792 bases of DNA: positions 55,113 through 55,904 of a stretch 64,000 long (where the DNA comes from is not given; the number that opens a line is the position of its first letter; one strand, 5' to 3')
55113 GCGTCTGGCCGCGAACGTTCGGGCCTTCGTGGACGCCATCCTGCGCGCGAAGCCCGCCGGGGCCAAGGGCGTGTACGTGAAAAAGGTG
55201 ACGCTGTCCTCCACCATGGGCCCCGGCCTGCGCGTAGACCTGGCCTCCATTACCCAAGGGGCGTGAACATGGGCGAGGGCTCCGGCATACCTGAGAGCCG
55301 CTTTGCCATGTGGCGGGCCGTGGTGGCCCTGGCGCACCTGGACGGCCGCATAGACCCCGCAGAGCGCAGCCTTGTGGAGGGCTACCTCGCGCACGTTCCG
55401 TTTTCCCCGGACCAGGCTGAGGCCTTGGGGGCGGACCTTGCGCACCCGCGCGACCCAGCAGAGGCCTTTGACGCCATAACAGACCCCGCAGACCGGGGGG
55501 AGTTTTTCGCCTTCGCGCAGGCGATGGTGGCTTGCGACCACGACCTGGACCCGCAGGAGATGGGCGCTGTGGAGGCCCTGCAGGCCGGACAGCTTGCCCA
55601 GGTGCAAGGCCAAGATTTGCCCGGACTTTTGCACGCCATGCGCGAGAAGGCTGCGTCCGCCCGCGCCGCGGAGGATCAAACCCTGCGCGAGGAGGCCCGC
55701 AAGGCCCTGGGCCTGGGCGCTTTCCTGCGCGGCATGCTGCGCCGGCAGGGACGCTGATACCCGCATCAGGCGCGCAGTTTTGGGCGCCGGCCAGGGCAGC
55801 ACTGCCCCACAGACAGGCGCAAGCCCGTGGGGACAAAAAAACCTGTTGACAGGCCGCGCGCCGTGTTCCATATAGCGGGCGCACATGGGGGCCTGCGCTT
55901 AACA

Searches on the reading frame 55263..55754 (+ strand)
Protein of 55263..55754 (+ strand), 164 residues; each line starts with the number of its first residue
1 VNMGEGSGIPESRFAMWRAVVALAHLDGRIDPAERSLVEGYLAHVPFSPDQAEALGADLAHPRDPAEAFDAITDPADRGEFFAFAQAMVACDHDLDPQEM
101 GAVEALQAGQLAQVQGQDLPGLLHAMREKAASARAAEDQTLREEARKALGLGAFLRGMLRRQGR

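Call 34: search_protein_families(library=pfam, proteins=[window:55263-55754:+], max_evalue=0.001)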
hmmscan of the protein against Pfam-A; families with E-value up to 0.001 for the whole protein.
window:55263-55754:+ (164 aa): 2 families
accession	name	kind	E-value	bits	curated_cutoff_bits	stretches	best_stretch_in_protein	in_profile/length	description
PF04391.17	DUF533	-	7.1e-10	39.2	29.6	1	15-94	72-151/178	Protein of unknown function (DUF533)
PF05099.18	TerB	-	0.0002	22.1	24.4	0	19-103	7-99/118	Tellurite resistance protein TerB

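Call 69: search_protein_families(library=padloc, proteins=[window:55263-55754:+], max_evalue=0.01)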
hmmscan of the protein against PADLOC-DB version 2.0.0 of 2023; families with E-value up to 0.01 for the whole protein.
window:55263-55754:+ (164 aa): 0 families
